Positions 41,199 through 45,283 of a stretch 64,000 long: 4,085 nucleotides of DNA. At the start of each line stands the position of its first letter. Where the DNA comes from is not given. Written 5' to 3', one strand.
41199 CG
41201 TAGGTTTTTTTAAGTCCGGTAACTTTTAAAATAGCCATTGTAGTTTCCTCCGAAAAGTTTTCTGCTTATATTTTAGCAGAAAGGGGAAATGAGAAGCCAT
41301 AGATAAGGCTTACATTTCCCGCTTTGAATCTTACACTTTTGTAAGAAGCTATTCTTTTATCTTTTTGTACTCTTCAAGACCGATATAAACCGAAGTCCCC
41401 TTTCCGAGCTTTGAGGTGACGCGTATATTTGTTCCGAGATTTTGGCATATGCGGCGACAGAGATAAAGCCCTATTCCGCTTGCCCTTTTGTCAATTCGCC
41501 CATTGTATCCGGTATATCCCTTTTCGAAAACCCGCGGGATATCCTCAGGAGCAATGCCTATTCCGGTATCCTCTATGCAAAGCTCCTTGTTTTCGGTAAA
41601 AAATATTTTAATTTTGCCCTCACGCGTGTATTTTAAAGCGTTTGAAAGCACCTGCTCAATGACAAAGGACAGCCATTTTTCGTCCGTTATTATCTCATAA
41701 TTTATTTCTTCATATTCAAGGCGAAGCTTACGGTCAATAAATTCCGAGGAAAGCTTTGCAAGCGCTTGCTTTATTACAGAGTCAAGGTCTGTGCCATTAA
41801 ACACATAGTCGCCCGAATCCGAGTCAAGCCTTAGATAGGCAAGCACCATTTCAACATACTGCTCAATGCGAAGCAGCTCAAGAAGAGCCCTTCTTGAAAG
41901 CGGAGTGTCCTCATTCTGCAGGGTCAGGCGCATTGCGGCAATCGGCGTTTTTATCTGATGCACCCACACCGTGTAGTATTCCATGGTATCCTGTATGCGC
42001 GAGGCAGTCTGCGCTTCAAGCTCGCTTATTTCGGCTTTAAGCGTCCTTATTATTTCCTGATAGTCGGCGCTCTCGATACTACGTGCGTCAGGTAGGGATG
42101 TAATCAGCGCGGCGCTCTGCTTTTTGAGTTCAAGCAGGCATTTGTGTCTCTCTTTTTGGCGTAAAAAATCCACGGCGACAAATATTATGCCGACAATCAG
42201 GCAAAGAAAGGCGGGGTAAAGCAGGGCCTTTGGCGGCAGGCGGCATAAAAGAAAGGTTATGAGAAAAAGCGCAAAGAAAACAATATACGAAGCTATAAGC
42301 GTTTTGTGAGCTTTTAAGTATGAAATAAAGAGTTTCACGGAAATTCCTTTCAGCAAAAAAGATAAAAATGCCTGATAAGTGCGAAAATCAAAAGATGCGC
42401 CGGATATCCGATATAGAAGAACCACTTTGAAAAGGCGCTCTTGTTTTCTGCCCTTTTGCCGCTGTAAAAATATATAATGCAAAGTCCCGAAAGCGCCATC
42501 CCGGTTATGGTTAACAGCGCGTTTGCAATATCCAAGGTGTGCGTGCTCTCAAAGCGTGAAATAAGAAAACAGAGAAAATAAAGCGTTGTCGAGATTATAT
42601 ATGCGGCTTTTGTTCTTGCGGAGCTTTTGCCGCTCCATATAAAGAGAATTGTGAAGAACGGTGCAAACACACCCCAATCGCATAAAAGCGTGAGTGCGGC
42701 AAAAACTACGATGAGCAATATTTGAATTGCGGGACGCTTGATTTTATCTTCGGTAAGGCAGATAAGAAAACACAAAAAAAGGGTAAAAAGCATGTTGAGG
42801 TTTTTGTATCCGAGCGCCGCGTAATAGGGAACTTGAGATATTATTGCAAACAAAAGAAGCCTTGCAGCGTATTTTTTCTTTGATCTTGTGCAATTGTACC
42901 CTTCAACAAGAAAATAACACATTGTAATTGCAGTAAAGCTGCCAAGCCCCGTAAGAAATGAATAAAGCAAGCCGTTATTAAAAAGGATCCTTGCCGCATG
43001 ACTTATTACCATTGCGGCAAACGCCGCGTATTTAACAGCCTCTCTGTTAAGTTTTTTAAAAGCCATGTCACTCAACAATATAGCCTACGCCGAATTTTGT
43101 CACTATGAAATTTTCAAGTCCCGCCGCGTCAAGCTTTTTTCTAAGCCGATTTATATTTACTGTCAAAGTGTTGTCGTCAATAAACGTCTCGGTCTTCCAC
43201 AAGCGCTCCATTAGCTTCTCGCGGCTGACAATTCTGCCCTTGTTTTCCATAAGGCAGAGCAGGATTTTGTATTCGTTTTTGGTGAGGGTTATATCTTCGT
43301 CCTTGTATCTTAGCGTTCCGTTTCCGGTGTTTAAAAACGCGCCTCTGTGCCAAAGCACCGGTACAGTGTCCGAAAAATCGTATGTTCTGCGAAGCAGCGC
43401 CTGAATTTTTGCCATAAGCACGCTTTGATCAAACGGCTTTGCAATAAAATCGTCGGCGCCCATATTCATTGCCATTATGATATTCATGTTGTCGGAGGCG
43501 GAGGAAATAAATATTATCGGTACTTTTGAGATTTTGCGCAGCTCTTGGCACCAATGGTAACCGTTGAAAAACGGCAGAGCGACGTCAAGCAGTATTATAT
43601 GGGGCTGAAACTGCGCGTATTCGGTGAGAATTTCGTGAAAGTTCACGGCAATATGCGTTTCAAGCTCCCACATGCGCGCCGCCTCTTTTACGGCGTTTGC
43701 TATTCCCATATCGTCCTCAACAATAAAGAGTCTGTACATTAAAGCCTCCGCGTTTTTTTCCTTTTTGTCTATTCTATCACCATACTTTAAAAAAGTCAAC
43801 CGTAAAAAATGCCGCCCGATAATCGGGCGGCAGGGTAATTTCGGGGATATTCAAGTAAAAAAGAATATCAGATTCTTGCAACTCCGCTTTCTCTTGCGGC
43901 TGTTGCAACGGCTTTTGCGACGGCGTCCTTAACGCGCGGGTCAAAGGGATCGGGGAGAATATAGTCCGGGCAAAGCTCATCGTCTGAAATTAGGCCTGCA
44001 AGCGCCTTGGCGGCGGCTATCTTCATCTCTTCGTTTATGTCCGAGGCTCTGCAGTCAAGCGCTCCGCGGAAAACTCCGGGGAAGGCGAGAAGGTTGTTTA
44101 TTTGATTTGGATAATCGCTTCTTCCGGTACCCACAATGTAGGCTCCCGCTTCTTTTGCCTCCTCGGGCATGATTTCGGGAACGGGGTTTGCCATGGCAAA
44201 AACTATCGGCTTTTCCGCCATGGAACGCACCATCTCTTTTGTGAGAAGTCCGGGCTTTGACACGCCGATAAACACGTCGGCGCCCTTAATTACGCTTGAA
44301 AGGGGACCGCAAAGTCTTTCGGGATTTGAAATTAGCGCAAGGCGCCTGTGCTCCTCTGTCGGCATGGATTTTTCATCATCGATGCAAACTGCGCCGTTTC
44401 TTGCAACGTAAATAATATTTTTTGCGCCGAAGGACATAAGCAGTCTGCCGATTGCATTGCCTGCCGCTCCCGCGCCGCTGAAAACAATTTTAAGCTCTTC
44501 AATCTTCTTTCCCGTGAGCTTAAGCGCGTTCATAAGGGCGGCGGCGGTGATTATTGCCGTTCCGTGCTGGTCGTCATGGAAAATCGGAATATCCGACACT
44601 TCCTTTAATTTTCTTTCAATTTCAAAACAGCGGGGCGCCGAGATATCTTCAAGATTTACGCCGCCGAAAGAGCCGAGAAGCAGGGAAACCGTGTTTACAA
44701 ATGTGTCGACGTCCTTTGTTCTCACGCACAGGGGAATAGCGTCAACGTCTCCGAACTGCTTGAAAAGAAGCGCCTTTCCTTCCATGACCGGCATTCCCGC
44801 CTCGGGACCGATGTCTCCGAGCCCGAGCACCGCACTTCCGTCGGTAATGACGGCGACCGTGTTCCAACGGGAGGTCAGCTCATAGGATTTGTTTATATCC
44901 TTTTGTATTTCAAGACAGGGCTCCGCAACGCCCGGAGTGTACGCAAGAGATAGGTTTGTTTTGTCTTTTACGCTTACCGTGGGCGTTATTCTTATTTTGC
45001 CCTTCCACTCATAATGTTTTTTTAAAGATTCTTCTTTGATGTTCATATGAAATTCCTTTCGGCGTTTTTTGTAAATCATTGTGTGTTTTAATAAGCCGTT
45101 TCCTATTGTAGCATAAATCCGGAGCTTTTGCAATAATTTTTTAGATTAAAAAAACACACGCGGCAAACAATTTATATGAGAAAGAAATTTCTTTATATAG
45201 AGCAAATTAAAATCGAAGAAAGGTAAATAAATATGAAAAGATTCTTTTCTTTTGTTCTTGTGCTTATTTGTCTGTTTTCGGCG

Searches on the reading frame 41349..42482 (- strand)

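Call 46: search_protein_families(library=ncbifam, proteins=[window:41349-42482:-], max_evalue=1e-10)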
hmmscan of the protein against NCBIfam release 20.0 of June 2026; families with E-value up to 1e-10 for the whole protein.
window:41349-42482:- (377 aa): 30 families (the best 25 are shown)
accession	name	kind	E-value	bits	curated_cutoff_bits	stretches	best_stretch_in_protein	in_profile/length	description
NF047405.1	SensHisKinSapS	equivalog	1.9e-61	208.4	550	1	52-366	3-328/341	two-component system sensor histidine kinase SapS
NF046044.1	PnpS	equivalog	7.5e-25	87.8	400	1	174-369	178-389/390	two-component system histidine kinase PnpS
NF008312.0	PRK11100.1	equivalog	2.2e-19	69.7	356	1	145-370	236-473/477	two-component system sensor histidine kinase CreC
TIGR02966.1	phoR_proteo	equivalog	8.8e-19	67.7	334.2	1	192-364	146-328/333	phosphate regulon sensor histidine kinase PhoR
NF033092.0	HK_WalK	equivalog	4.7e-18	65.1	725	1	209-369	425-592/594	cell wall metabolism sensor histidine kinase WalK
NF041832.1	near_NosP_CTERM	subfamily_domain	9.9e-18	64.3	400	1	192-367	42-221/370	NahK/ErcS family hybrid sensor histidine kinase/response regulator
NF007898.0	PRK10604.1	equivalog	1.1e-17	64.3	478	1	174-360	220-413/433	two-component system sensor histidine kinase RstB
NF041735.1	hist_kin_RppB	equivalog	1.2e-17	63.8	400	1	174-367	224-435/438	two-component system sensor histidine kinase RppB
NF008302.0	PRK11091.1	equivalog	2.4e-17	62.4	838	1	240-369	367-503/779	aerobic respiration two-component sensor histidine kinase ArcB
TIGR02956.1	TMAO_torS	equivalog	7.1e-17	60.8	676.5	1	229-365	535-676/967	TMAO reductase system sensor histidine kinase/response regulator TorS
NF006800.0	PRK09303.1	equivalog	4.2e-16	58.9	342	1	142-373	131-379/383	histidine kinase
NF047874.1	MASE3_PAS_HK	subfamily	8.1e-15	54.6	560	1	267-373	516-626/655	MASE3 domain-containing sensor histidine kinase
NF007664.1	PRK10337.1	equivalog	9.8e-15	54.1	475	1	115-362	178-435/442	quorum sensing histidine kinase QseC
NF011874.0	PRK15347.1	equivalog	2.7e-14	52.2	852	1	202-369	445-612/921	two component system sensor kinase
NF012163.2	BaeS_SmeS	equivalog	3.5e-14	52.6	500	1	173-366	247-453/457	sensor histidine kinase efflux regulator BaeS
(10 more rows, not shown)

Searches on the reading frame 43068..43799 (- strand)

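Call 46: search_protein_families(library=ncbifam, proteins=[window:43068-43799:-], max_evalue=1e-10)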
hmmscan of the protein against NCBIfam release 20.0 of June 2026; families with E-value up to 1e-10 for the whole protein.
window:43068-43799:- (243 aa): 44 families (the best 25 are shown)
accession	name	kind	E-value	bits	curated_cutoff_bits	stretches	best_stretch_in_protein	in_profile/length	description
NF008296.0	PRK11083.1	equivalog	3.9e-44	150.7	273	1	22-242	4-225/228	two-component system response regulator CreB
TIGR02154.1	PhoB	equivalog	2.3e-42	144.9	296.2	1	23-241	4-224/226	phosphate regulon transcriptional regulator PhoB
NF053854.1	RespRegPhoBBctds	equivalog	3.7e-41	140.9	270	1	25-242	2-224/225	two-component system response regulator PhoB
NF045944.1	ResRegRpaBCyano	equivalog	6.2e-41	140.3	330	1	26-242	2-227/229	response regulator transcription factor RpaB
NF040689.1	MtrAB_MtrA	equivalog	8.5e-41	139.7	300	1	25-241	2-217/219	MtrAB system response regulator MtrA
NF033117.2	vanR_ACDEGLN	exception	4.8e-40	137.5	350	1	25-243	2-226/226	VanR-ABDEGLN family response regulator transcription factor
NF041733.1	resp_reg_CseB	equivalog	8.1e-38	130.1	350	1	24-240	3-224/228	two-component system response regulator CseB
NF007982.1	PRK10710.1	equivalog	2e-37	129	380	1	20-241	6-226/235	envelope stress response regulator BaeR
NF040534.1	resp_reg_YycF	equivalog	3.5e-36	124.6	340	1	23-242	2-227/231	response regulator YycF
NF045991.1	RespRegCtrARhodob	equivalog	4e-32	111.8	350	1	23-242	2-221/224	response regulator transcription factor CtrA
NF008034.0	PRK10766.1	equivalog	4.4e-32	111.4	275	1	22-242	3-226/231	two-component system response regulator TorR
TIGR01387.1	cztR_silR_copR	subfamily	2.2e-31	109.2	279.2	1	26-241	3-217/218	heavy metal response regulator transcription factor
NF041209.1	resp_regPieR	equivalog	3.7e-31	108.5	450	1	23-241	2-226/231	two component system response regulator PieR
NF000402.1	vanR-B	exception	8.6e-31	107.1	480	1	22-243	3-217/219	vancomycin resistance response regulator transcription factor VanR-B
NF041734.1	resp_reg_RppA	equivalog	1.2e-30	106.6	250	1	23-241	2-226/229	two-component system response regulator RppA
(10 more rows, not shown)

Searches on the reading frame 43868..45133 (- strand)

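Call 46: search_protein_families(library=ncbifam, proteins=[window:43868-45133:-], max_evalue=1e-10)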
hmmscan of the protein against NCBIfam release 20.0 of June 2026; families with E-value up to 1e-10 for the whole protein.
window:43868-45133:- (421 aa): 3 families
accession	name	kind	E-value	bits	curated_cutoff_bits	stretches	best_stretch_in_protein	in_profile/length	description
NF009501.0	PRK12861.1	subfamily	6.7e-112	374.9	1178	1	40-420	16-408/764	NADP-dependent malic enzyme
NF010052.0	PRK13529.1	subfamily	7.6e-34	117.2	326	1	142-420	228-538/564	oxaloacetate-decarboxylating malate dehydrogenase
NF041582.1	malolactic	exception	1.1e-23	83.7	850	1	142-420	211-517/536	malolactic enzyme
